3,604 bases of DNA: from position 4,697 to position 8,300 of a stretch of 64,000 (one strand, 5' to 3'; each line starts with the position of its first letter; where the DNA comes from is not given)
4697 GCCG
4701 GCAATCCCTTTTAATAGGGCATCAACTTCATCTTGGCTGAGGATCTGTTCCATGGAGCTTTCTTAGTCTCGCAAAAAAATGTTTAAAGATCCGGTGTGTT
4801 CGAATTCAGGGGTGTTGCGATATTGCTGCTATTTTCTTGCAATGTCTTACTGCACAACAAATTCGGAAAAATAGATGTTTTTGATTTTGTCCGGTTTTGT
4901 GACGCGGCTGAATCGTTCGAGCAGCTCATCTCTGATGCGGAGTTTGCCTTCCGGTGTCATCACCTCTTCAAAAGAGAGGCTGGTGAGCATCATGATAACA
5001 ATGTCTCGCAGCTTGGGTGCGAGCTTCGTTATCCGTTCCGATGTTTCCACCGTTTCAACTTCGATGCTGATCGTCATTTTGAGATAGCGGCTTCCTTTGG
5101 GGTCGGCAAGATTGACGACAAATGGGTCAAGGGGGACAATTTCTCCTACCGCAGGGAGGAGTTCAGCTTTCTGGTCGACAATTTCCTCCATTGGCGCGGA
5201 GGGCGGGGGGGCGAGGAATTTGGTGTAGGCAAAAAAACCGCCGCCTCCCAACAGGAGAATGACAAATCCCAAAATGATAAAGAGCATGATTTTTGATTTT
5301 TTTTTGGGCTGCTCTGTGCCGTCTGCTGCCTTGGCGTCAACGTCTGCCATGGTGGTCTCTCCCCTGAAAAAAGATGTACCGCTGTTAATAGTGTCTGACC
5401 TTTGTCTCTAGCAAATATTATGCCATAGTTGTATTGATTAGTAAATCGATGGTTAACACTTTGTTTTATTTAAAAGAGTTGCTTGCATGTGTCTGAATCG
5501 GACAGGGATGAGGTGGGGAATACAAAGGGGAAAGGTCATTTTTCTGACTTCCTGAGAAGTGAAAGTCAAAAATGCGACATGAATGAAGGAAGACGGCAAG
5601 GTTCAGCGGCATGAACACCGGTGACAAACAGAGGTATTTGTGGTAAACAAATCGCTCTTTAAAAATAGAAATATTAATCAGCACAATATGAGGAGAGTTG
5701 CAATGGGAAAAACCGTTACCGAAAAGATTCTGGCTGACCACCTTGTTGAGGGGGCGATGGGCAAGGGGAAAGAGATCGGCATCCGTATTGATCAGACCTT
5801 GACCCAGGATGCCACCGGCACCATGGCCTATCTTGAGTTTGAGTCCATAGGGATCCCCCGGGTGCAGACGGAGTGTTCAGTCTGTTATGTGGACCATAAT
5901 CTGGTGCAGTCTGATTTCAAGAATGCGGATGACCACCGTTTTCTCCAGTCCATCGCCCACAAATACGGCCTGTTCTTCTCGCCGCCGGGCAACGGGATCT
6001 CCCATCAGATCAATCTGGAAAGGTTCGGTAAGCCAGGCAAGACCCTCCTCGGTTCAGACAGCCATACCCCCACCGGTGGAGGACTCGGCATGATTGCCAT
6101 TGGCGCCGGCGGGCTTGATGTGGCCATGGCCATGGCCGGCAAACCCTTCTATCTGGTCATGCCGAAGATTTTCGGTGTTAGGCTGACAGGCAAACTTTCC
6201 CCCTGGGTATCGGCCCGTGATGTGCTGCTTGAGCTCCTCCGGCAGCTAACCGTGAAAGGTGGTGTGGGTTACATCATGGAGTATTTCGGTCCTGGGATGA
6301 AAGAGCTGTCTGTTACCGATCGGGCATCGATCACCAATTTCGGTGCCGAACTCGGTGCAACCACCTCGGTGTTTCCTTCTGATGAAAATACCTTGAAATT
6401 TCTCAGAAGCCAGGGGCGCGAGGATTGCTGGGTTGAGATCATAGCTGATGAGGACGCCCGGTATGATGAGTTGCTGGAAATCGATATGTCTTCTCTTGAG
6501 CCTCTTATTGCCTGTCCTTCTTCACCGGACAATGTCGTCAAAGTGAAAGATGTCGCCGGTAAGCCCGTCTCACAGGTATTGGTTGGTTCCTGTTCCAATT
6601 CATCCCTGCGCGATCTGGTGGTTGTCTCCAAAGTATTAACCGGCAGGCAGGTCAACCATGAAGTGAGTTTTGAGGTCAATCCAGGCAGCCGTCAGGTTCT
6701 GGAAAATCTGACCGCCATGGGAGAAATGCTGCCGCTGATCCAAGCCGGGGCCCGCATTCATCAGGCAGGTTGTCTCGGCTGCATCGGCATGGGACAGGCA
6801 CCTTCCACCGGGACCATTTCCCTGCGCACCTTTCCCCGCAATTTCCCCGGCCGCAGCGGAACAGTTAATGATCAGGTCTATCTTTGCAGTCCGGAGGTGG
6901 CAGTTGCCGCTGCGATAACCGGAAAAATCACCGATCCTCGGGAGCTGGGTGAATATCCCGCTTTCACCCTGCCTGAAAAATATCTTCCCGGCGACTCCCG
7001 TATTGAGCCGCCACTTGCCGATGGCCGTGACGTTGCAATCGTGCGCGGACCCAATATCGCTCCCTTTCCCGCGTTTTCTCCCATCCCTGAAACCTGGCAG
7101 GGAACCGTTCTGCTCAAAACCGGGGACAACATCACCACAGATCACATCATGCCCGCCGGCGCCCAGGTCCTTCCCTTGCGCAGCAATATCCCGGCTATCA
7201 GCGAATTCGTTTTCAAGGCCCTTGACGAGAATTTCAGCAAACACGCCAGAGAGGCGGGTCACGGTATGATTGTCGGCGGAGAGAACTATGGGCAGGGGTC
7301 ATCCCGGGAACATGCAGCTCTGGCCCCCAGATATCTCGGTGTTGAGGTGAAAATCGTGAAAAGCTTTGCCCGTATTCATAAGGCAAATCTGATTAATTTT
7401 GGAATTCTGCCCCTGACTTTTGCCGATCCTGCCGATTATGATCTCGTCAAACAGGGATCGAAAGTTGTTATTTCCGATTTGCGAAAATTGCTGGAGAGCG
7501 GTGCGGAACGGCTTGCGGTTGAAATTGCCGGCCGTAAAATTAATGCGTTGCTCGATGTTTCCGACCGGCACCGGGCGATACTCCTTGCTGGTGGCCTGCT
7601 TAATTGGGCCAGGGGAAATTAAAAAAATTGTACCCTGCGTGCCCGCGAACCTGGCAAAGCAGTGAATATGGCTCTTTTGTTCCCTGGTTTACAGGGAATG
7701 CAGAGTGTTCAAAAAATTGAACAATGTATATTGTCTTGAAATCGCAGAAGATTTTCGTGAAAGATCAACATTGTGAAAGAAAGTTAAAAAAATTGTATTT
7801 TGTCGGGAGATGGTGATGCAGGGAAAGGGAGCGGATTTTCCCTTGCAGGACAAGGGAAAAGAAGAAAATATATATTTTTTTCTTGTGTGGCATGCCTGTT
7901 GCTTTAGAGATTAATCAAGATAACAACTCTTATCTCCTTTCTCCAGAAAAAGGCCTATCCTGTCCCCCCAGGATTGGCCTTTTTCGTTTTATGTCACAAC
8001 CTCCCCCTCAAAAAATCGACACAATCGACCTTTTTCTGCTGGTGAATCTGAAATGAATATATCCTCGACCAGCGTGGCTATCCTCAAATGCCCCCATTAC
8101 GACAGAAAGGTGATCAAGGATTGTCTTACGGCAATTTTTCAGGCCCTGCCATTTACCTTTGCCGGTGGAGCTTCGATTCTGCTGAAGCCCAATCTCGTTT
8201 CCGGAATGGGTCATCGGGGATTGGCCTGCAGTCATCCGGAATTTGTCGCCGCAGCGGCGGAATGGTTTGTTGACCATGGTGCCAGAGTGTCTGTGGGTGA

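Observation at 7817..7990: Orphan sigma-54 promoter followed by a terminator: candidate sigma-54-dependent small RNA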

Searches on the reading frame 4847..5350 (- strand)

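Call 6: search_protein_families(library=pfam, proteins=[window:4847-5350:-])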
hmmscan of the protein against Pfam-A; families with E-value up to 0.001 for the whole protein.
window:4847-5350:- (167 aa): 1 family
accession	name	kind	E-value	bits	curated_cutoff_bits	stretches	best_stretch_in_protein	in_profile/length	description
PF03748.19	FliL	-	2.9e-26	92.4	24.6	1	72-167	2-103/103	Flagellar basal body-associated protein FliL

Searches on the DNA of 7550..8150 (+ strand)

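Call 4: search_rna_families(source=window, start=7550, end=8150, threshold=evalue, max_evalue=10, show_alignments=3)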
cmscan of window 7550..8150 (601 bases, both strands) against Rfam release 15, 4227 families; matches with E-value up to 10: 6.
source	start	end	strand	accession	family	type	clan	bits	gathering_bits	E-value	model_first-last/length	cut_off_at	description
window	7944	8056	-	RF00506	Thr_leader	Cis-reg; leader;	-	21.3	55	0.14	1-118/118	no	Threonine operon leader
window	7785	7888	-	RF02846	Ref84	Gene; antisense;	-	21.2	52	3.4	1-87/87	no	Enterococcus sRNA 84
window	7842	7987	+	RF02377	SurA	Gene; sRNA;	-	19.6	100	0.0046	1-279/279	no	SurA sRNA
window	7941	8000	-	RF02067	STnc310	Gene; sRNA;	-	17.4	40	1.4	1-61/61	no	Salmonella enterica sRNA STnc310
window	7914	7987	+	RF00506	Thr_leader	Cis-reg; leader;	-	17.2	55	1.3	1-118/118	no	Threonine operon leader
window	7859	7884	+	RF03119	dCoV-5UTR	Cis-reg;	CL00116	16.6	102.9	0.45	11-36/294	no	Deltacoronavirus 5'UTR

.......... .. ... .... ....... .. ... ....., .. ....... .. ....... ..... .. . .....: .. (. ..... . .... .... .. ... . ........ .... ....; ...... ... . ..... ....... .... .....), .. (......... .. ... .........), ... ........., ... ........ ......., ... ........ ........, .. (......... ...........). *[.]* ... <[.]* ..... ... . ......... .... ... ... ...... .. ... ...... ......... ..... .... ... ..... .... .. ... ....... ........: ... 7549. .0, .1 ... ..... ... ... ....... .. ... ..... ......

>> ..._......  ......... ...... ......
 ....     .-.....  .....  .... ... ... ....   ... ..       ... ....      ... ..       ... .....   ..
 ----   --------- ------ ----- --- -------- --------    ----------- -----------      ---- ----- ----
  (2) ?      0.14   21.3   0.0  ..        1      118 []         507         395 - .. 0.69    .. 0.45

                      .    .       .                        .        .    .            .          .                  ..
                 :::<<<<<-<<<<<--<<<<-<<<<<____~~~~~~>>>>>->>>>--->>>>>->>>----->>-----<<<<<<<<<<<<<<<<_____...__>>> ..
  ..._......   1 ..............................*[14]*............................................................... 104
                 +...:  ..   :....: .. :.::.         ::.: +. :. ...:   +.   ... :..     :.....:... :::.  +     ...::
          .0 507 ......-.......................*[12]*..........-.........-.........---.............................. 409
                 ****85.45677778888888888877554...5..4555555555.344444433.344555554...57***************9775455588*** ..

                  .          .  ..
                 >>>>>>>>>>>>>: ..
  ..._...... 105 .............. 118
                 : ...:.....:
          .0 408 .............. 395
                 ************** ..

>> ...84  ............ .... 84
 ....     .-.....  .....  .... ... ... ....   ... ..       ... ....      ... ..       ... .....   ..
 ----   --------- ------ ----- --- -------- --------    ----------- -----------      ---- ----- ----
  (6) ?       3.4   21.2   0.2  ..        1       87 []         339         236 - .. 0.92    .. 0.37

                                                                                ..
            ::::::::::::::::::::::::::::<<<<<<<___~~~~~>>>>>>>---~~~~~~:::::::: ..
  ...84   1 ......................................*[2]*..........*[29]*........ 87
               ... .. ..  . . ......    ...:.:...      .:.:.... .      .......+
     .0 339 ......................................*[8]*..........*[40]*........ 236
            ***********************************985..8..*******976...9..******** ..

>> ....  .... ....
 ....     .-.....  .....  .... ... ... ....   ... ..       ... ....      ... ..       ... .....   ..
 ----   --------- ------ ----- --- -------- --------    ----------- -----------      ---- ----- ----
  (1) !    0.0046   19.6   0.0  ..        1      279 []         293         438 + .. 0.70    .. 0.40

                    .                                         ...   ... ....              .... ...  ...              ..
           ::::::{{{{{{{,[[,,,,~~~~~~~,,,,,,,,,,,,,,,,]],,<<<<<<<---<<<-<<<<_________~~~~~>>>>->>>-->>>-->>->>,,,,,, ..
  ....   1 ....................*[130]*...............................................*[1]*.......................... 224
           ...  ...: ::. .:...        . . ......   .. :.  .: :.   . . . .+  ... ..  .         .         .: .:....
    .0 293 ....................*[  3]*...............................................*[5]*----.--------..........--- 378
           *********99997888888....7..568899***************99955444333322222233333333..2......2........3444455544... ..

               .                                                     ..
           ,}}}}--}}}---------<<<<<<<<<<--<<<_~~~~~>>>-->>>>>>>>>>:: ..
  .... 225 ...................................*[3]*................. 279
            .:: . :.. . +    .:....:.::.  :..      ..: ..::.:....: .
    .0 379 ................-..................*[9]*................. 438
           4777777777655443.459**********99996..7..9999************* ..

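Call 53: build_rna_model(alignment_id=A2, structure=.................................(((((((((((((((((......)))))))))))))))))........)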
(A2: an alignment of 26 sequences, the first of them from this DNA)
Model R1 built from alignment A2 (26 sequences, 81 columns); structure: as given.
model positions 80; base pairs 17; branch points 0; effective number of sequences 2.12; information 0.709 bits per position. Calibrated on 0.2 Mb of random sequence (short: E-values are rough).
structure used (alignment columns):
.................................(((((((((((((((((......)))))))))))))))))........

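Call 54: search_with_rna_model(model_id=R1, sources=[window, L013, L015, L016, L001, L009, L011, L014, L017, L019, L020, L021, L022, L023, L024, L025, L026, L028, L029, L032, L033, L034, L035, L037, L038, L039, L040, L041, L042], max_evalue=1)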
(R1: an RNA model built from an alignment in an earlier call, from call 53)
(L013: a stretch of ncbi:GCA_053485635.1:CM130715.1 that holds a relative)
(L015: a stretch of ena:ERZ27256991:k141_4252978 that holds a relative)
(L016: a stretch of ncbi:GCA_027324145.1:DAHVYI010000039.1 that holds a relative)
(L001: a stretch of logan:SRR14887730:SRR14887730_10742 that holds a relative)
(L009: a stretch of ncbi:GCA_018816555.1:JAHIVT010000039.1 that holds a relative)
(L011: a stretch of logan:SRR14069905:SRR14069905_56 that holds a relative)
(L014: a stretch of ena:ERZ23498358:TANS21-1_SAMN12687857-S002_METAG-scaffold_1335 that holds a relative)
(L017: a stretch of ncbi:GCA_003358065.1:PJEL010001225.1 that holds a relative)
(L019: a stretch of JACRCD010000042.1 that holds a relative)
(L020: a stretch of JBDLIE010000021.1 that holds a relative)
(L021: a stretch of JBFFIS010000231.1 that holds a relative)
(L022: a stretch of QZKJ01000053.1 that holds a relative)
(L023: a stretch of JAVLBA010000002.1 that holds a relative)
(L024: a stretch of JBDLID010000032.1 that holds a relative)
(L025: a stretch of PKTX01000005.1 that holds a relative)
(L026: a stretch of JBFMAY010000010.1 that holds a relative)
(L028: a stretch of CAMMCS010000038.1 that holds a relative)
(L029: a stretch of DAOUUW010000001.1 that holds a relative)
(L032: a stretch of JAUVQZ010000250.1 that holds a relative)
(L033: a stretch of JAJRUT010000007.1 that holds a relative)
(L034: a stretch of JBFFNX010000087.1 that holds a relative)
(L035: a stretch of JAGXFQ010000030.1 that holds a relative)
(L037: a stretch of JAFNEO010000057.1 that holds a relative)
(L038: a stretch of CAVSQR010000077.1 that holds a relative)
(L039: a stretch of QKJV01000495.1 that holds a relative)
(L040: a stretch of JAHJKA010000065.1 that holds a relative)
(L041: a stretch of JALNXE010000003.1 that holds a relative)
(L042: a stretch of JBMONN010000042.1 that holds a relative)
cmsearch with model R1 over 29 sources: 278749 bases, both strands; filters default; matches with E-value up to 1: 49.
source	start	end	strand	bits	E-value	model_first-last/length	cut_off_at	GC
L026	6697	6776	-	103.5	8.6e-17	1-80/80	no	0.44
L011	3889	3968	+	103.4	9e-17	1-80/80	no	0.4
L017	2780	2859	+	103.1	1e-16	1-80/80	no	0.4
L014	2864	2943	+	102.7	1.2e-16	1-80/80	no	0.41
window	7913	7992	+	101.8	1.8e-16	1-80/80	no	0.41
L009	3875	3954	+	101.5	2e-16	1-80/80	no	0.44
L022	7607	7686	+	101.3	2.2e-16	1-80/80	no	0.46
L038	880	959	-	101.1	2.4e-16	1-80/80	no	0.45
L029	3663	3742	-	100.1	3.8e-16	1-80/80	no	0.41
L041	4479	4558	+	99.7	4.3e-16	1-80/80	no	0.45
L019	6519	6598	-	99.7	4.4e-16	1-80/80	no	0.45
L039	6351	6430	-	98.2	8.5e-16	1-80/80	no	0.43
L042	5977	6056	+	98.1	8.8e-16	1-80/80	no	0.46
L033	1003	1082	-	97.3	1.3e-15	1-80/80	no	0.41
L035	1343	1422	-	97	1.4e-15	1-80/80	no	0.47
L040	5052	5130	-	95.8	2.3e-15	1-80/80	no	0.43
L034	689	767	-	94.7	3.7e-15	1-80/80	no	0.43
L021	3764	3842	+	94.1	4.9e-15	1-80/80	no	0.44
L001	3872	3951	+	94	5e-15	1-80/80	no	0.46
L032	738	816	-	92.3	1e-14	1-80/80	no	0.46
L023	5919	5998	-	87.8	7.3e-14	1-80/80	no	0.5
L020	572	649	+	87.4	8.6e-14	1-80/80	no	0.41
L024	5059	5138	+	83.3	5e-13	1-80/80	no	0.4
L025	4037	4114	-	76.2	1.1e-11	1-80/80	no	0.53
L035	1350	1389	+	30.8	0.0032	34-73/80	no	0.57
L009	3907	3947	-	28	0.011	34-74/80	no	0.54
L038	887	927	+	28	0.011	34-74/80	no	0.54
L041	4511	4551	-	28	0.011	34-74/80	no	0.54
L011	3922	3961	-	27.1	0.016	34-73/80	no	0.5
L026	6704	6744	+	26.5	0.02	34-74/80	no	0.54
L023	5926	5965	+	26.3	0.022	34-73/80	no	0.6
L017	2813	2852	-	26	0.025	34-73/80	no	0.5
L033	1010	1049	+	25.9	0.026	34-73/80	no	0.5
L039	6358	6398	+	25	0.038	34-74/80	no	0.51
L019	6526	6566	+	23.9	0.061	34-74/80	no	0.56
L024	5092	5131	-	22.8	0.096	34-73/80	no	0.5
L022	7639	7679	-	22.2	0.13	34-74/80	no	0.56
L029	3670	3709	+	21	0.21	34-73/80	no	0.52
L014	2897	2936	-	20.9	0.22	34-73/80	no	0.52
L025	4044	4081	+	20.8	0.23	34-73/80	no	0.63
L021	3797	3835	-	20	0.33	34-73/80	no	0.56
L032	745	783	+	20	0.33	34-73/80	no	0.56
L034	696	734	+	20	0.33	34-73/80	no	0.56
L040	5059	5097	+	20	0.33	34-73/80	no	0.56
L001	3906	3943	-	19.6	0.39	35-72/80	no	0.55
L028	5543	5600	-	18.3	0.69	1-80/80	no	0.55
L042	6010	6049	-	17.5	0.93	34-73/80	no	0.55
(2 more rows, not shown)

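Call 59: search_with_rna_model(model_id=R1, sources=[L043, L044, L045, L046, L047, L048, L049, L050, L051, L052, L053, L054, L055, L056, L057, L058, L059, L060, L061, L062, L063, L064, L065, L066, L067, L068, L069, L070, L071, L072, L073, L074], max_evalue=0.001)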
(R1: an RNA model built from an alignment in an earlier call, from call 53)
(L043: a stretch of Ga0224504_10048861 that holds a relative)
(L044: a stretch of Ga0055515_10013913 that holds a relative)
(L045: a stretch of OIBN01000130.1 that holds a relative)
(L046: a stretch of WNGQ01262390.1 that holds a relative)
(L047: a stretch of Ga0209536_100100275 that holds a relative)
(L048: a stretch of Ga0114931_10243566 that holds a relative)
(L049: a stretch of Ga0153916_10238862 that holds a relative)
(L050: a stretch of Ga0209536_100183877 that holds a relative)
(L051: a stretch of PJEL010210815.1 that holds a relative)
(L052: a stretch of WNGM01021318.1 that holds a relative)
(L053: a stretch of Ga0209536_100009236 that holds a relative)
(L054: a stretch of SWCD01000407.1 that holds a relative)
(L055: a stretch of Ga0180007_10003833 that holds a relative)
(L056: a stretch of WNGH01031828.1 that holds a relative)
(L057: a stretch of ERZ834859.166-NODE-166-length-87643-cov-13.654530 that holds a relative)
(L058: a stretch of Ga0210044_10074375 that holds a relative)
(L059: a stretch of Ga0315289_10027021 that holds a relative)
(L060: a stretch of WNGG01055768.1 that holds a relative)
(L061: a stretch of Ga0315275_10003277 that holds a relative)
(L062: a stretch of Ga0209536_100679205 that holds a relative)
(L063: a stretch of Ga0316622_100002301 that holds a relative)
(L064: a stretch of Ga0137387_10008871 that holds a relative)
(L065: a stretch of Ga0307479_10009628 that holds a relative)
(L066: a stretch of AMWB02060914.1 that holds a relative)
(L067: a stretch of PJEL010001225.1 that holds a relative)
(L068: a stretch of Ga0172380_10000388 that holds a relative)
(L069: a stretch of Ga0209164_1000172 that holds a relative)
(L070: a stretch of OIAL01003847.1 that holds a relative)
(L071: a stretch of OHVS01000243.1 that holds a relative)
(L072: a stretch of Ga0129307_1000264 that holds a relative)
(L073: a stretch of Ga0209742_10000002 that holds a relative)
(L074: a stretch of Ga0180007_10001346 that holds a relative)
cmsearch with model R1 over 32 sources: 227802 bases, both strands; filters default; matches with E-value up to 0.001: 17.
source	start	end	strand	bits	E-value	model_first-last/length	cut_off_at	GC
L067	7558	7637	+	103.1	8.2e-17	1-80/80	no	0.4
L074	7440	7519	+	101.8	1.5e-16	1-80/80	no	0.45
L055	6954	7033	-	101.5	1.6e-16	1-80/80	no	0.44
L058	881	960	+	101.5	1.6e-16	1-80/80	no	0.44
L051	431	510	+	100.9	2.2e-16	1-80/80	no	0.41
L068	10816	10895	+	99.7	3.5e-16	1-80/80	no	0.45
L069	460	539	+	99.3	4.3e-16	1-80/80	no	0.45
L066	1765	1844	-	94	4.1e-15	1-80/80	no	0.46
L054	3252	3328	+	86.6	9.8e-14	1-80/80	no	0.44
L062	1019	1097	+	86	1.3e-13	1-80/80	no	0.42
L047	495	573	-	84.6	2.4e-13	1-80/80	no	0.46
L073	7705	7783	+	83.7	3.4e-13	1-80/80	no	0.46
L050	1850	1928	-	80.6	1.3e-12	1-80/80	no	0.42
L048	232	309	+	80.1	1.7e-12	1-80/80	no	0.47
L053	11837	11915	+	79.7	2e-12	1-80/80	no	0.43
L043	1550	1628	-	78.8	2.9e-12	1-80/80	no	0.43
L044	517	595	-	76.2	8.7e-12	1-80/80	no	0.43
